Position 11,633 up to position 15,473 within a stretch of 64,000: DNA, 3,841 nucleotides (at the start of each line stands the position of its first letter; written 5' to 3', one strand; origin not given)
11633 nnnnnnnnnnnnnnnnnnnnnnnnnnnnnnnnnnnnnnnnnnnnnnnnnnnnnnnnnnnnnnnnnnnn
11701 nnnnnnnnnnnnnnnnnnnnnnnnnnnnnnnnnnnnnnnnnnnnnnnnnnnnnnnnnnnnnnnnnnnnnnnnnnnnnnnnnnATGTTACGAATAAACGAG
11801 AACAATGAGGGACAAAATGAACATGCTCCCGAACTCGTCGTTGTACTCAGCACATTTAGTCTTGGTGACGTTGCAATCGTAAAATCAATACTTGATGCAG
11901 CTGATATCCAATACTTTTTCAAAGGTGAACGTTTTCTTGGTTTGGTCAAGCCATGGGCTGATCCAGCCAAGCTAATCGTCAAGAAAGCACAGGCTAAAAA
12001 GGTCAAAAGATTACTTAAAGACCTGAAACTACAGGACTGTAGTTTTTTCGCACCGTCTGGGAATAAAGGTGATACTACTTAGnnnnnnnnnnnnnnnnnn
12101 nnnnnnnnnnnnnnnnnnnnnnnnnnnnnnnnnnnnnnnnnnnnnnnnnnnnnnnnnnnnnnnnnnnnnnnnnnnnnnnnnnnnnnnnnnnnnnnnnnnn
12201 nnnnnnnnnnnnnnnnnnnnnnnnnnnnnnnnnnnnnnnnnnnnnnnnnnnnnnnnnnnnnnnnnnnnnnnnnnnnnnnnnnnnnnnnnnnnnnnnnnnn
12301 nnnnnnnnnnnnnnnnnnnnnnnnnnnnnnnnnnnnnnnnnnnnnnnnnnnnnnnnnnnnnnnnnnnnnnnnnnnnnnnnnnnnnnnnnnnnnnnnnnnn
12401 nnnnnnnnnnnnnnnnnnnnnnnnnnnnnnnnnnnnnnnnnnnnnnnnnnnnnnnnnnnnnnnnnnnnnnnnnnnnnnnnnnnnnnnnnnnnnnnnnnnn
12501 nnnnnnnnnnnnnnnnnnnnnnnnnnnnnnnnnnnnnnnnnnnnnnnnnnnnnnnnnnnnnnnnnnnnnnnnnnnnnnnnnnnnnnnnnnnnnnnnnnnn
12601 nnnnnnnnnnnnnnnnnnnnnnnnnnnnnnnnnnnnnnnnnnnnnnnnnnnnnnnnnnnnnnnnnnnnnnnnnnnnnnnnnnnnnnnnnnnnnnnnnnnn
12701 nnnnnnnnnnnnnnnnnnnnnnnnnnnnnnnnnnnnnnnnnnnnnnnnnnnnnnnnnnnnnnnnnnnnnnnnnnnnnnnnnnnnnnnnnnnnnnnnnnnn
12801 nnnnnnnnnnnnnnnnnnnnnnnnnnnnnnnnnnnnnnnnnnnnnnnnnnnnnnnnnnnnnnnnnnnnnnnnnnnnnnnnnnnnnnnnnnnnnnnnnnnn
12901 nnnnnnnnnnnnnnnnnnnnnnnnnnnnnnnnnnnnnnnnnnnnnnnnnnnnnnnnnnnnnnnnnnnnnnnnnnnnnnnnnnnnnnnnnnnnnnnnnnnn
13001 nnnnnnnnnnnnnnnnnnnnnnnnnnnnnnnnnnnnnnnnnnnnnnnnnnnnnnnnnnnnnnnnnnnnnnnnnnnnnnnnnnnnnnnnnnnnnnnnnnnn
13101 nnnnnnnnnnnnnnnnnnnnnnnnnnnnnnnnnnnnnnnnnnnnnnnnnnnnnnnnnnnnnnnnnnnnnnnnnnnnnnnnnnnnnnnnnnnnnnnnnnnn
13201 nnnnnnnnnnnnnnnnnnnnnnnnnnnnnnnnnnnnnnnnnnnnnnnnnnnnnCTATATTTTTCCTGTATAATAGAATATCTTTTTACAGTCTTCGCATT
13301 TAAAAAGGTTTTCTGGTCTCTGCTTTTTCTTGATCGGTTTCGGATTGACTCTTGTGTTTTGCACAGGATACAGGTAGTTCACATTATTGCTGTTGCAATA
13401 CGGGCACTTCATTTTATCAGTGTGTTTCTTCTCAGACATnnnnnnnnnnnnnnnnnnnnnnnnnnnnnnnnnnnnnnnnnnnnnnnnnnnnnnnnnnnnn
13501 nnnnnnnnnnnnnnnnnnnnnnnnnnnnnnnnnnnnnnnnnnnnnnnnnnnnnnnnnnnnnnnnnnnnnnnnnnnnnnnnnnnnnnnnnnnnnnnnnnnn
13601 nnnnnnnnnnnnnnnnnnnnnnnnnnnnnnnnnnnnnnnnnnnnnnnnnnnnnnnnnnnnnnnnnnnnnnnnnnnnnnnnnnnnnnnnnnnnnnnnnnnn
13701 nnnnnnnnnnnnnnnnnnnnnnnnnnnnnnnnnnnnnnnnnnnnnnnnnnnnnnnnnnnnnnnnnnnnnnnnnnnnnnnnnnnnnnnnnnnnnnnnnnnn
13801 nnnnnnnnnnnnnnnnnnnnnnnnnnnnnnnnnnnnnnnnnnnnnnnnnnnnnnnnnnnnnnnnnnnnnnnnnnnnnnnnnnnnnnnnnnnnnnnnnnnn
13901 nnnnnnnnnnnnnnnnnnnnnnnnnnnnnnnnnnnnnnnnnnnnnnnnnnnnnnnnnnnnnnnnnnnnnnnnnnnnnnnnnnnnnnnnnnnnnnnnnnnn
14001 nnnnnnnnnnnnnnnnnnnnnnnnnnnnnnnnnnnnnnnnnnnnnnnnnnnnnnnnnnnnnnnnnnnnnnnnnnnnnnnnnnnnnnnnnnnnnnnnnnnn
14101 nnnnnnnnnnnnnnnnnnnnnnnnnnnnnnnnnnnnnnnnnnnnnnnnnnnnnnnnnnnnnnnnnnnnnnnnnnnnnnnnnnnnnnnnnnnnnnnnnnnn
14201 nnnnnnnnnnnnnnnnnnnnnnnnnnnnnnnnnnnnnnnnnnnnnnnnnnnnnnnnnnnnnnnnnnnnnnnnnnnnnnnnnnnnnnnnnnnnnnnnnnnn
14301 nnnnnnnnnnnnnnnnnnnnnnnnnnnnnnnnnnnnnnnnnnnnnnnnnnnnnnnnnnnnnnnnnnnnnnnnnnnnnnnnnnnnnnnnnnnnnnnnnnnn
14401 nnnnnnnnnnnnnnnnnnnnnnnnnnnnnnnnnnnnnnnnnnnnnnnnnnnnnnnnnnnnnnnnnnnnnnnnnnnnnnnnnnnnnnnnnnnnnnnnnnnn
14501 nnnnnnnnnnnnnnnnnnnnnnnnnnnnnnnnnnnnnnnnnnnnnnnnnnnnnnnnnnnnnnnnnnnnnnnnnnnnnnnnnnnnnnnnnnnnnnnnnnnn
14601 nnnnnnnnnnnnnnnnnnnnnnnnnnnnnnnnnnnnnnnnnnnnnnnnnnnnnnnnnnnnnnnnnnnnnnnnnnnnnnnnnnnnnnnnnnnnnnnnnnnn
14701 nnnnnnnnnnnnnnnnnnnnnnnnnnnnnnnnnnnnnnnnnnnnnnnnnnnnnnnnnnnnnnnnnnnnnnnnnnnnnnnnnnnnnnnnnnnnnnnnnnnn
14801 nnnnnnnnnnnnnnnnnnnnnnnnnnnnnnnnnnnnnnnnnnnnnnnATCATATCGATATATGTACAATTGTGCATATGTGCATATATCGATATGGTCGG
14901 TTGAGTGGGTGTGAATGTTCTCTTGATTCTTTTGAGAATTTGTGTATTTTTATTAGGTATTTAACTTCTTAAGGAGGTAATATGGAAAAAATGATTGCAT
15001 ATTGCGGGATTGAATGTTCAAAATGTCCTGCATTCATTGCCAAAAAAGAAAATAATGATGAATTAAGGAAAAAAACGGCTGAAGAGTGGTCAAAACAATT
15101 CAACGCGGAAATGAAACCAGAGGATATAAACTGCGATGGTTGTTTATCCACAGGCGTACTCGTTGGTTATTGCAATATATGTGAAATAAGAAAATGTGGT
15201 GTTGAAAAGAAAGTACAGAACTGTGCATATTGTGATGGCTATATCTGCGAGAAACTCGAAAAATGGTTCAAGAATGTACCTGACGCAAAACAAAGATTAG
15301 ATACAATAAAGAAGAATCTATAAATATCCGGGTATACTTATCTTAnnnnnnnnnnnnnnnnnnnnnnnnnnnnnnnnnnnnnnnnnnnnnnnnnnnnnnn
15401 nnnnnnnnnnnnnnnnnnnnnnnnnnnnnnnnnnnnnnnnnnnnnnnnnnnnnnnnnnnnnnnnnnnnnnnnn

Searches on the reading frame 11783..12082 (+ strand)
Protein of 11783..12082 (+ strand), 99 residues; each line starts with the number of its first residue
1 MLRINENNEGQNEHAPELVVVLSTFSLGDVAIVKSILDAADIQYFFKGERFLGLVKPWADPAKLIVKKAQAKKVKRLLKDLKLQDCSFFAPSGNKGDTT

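Call 10: search_protein_families(library=pfam, proteins=[window:11783-12082:+], max_evalue=0.01)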
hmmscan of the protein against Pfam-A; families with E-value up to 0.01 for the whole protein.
window:11783-12082:+ (99 aa): 0 families

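Call 13: find_encoding_contigs(protein=window:11783-12079:+, flank=5000, max_places=10)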
Protein window:11783-12079:+ (99 aa): 1 contig read that carries it; 1 place shown.
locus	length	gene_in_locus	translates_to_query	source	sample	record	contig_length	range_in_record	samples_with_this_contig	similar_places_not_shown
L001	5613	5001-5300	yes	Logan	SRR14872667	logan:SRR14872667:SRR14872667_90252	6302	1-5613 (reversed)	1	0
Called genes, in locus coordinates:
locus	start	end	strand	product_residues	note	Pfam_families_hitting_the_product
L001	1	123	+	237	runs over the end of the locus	PF01048:PNP_UDP_1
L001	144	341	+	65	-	PF00301:Rubredoxin, PF21349:RUBY_RBDX (faint)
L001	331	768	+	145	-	PF00359:PTS_EIIA_2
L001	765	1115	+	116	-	-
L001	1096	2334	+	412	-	PF13393:tRNA-synt_His, PF00587:tRNA-synt_2b, PF03129:HGTP_anticodon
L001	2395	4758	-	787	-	PF00082:Peptidase_S8, PF18962:Por_Secre_tail (weak)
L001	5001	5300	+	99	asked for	-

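Call 19: find_homologous_proteins(query=window:11783-12079:+)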
Query window:11783-12079:+ (99 aa): 5 proteins with E <= 0.001 among 6 candidates.
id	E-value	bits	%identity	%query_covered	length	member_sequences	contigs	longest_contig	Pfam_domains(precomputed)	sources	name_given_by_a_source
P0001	7.1e-58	210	100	100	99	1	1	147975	-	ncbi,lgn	-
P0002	1.1e-38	149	78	90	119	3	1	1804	-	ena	-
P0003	1.9e-26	110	64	93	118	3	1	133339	-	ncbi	ncbi:MAG: hypothetical protein WBB37_10750 [bacterium]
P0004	1.4e-25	107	57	96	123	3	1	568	-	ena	-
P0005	2.8e-25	106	62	87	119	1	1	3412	-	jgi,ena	-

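Call 20: find_encoding_contigs(protein=P0002, flank=5000)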
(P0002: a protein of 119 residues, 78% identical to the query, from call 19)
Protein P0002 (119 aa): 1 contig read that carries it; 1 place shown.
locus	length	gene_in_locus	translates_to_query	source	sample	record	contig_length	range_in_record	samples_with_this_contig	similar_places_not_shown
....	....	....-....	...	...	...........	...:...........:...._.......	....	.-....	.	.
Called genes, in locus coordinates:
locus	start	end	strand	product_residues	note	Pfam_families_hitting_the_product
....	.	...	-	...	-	?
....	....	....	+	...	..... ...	-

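Call 21: find_encoding_contigs(protein=P0005, flank=5000)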
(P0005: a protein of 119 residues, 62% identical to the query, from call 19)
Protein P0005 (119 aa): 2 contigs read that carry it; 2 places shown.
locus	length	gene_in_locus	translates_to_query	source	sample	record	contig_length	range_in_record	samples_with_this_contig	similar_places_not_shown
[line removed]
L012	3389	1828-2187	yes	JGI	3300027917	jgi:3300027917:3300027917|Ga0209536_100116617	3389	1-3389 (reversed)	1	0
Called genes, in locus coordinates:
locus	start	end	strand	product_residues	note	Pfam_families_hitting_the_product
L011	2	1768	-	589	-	?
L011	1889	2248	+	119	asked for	-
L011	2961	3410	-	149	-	?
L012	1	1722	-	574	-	?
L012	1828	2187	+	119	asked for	-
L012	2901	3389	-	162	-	?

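Call 22: find_encoding_contigs(protein=P0004, flank=5000)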
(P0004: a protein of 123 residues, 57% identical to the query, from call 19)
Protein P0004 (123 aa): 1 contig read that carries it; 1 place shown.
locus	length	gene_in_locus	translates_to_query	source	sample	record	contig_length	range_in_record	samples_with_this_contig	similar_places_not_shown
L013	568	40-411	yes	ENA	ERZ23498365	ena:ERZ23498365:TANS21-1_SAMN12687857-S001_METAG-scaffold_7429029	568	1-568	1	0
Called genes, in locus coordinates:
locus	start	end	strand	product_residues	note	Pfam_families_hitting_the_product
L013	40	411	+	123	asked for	-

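Call 43: search_protein_families(library=pfam, proteins=[P0003, P0002, P0005, P0004], max_evalue=1)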
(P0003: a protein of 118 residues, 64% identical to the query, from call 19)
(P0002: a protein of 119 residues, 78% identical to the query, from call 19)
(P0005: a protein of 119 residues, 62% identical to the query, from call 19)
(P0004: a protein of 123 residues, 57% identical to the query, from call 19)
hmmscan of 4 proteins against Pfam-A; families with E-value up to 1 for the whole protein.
P0003 (118 aa): 18 families
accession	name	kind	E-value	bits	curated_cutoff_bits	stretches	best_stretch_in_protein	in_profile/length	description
PF12773.13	DZR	-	0.00068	20.2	27.3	1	3-25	1-23/45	Double zinc ribbon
PF13240.11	Zn_Ribbon_1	-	0.00083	19.5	25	1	2-21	1-20/23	zinc-ribbon domain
PF13248.11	Zn_ribbon_3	-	0.0029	17.5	27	1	3-24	5-26/26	zinc-ribbon domain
PF03119.21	DNA_ligase_ZBD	-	0.0074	16.6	25.8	1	17-31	2-16/27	NAD-dependent DNA ligase C4 zinc finger domain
PF11682.14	Zn_ribbon_11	-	0.014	15.4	24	1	2-21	7-25/37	Probable zinc-ribbon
PF06906.16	DUF1272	-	0.021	15.3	25.3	1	2-26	31-53/57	Protein of unknown function (DUF1272)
PF08271.17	Zn_Ribbon_TF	-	0.04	13.9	29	1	1-32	1-37/43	TFIIB zinc-binding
PF09413.15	DUF2007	-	0.046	14.3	25.7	1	43-75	2-37/66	Putative prokaryotic signal transducing protein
PF01396.24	Zn_ribbon_Top1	-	0.06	13.6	32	0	15-25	2-12/39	Topoisomerase DNA binding C4 zinc finger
PF18551.6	TackOD1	-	0.061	13.3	32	1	2-22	76-96/188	Thaumarchaeal output domain 1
PF18912.6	DZR_2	-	0.081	13.2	27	1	2-24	23-46/56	Double zinc ribbon domain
PF23548.1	Zn_ribbon_FGT1_2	-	0.1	12.7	27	0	17-25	23-31/35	FORGETTER1 second zinc ribbon domain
PF13453.11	Zn_ribbon_TFIIB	-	0.13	12.2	22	0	16-26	1-11/41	Transcription factor zinc-finger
PF19335.5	HMBD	-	0.27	11.7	23.6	0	16-26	17-27/28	Heavy metal binding domain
PF14369.11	Zn_ribbon_19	-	0.4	11.3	30.8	0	14-27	21-34/35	zinc-ribbon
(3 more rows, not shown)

P0002 (119 aa): 2 families
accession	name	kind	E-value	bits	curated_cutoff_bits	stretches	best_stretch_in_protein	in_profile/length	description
PF09413.15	DUF2007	-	0.00079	20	25.7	1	41-101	4-65/66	Putative prokaryotic signal transducing protein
PF16003.10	DUF4776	-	0.014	14.9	27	1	2-34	8-42/503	Domain of unknown function (DUF4776)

P0005 (119 aa): 12 families
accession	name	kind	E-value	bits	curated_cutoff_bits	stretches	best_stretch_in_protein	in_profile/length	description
PF11682.14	Zn_ribbon_11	-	0.0036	17.3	24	1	2-21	7-25/37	Probable zinc-ribbon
PF12773.13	DZR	-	0.0073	16.9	27.3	1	3-24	1-22/45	Double zinc ribbon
PF13240.11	Zn_Ribbon_1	-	0.012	15.8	25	1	2-24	1-23/23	zinc-ribbon domain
PF13248.11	Zn_ribbon_3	-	0.051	13.5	27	1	3-24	5-26/26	zinc-ribbon domain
PF18912.6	DZR_2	-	0.088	13.1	27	1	3-24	10-31/56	Double zinc ribbon domain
PF23548.1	Zn_ribbon_FGT1_2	-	0.15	12.1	27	0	17-27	23-33/35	FORGETTER1 second zinc ribbon domain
PF06906.16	DUF1272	-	0.16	12.6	25.3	1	2-25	31-52/57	Protein of unknown function (DUF1272)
PF14952.11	zf-tcix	-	0.18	11.8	31.2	1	12-22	8-18/42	Putative treble-clef, zinc-finger, Zn-binding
PF09413.15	DUF2007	-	0.2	12.3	25.7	1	46-105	4-64/66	Putative prokaryotic signal transducing protein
PF18551.6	TackOD1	-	0.24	11.4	32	1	2-21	76-95/188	Thaumarchaeal output domain 1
PF03119.21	DNA_ligase_ZBD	-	0.25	11.7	25.8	0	17-26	2-11/27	NAD-dependent DNA ligase C4 zinc finger domain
PF08274.17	Zn_Ribbon_YjdM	-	0.85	10.1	30.8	0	3-21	5-26/30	PhnA Zinc-Ribbon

P0004 (123 aa): 16 families
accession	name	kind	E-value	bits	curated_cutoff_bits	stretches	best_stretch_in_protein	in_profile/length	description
PF09413.15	DUF2007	-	0.004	17.7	25.7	1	45-105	4-65/66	Putative prokaryotic signal transducing protein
PF13240.11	Zn_Ribbon_1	-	0.016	15.5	25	1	2-21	1-20/23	zinc-ribbon domain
PF23548.1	Zn_ribbon_FGT1_2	-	0.027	14.5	27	0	16-25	22-31/35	FORGETTER1 second zinc ribbon domain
PF03119.21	DNA_ligase_ZBD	-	0.029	14.7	25.8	0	16-25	1-10/27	NAD-dependent DNA ligase C4 zinc finger domain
PF12773.13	DZR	-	0.052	14.2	27.3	1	3-24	1-22/45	Double zinc ribbon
PF01396.24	Zn_ribbon_Top1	-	0.072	13.3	32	0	15-27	2-14/39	Topoisomerase DNA binding C4 zinc finger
PF11682.14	Zn_ribbon_11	-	0.089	12.9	24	1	2-21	7-25/37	Probable zinc-ribbon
PF08271.17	Zn_Ribbon_TF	-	0.093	12.7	29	0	1-10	1-10/43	TFIIB zinc-binding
PF13453.11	Zn_ribbon_TFIIB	-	0.11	12.3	22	0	16-27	1-12/41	Transcription factor zinc-finger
PF06906.16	DUF1272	-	0.16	12.6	25.3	1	2-26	31-53/57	Protein of unknown function (DUF1272)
PF25757.1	TPR_DNAAF5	-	0.22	11.1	27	1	9-47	49-87/288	Dynein axonemal assembly factor 5-like, TPR repeats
PF18551.6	TackOD1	-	0.27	11.2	32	1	2-21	76-95/188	Thaumarchaeal output domain 1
PF08274.17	Zn_Ribbon_YjdM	-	0.29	11.6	30.8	0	3-10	5-12/30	PhnA Zinc-Ribbon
PF14952.11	zf-tcix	-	0.35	10.9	31.2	1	13-20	9-16/42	Putative treble-clef, zinc-finger, Zn-binding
PF19335.5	HMBD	-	0.58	10.6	23.6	0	16-25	17-26/28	Heavy metal binding domain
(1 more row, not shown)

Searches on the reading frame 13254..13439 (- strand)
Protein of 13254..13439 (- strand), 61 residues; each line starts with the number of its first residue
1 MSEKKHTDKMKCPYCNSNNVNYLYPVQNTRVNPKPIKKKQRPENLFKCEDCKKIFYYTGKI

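Call 10: search_protein_families(library=pfam, proteins=[window:13254-13439:-], max_evalue=0.01)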
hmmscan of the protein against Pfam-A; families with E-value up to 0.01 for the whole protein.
window:13254-13439:- (61 aa): 4 families
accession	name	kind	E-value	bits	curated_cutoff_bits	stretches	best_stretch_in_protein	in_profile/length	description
PF23451.1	Zn_ribbon_PaaD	-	2.3e-05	24.4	27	1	3-21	8-26/53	PaaD zinc beta ribbon domain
PF01927.22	Mut7-C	-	0.00068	20.2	23.3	1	7-56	88-134/146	Mut7-C RNAse domain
PF09788.14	Tmemb_55A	-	0.0041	16.8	30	1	4-58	113-163/248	Transmembrane protein 55A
PF09723.15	Zn_ribbon_8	-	0.0072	16.8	34.4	0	7-20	24-37/41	Zinc ribbon domain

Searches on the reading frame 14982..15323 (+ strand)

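Call 10: search_protein_families(library=pfam, proteins=[window:14982-15323:+], max_evalue=0.01)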
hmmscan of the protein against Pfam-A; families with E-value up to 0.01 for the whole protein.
window:14982-15323:+ (113 aa): 1 family
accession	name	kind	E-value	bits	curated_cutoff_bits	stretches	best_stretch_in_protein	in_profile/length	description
PF12675.12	DUF3795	-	2.4e-17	63.6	22.6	1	4-93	1-82/83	Protein of unknown function (DUF3795)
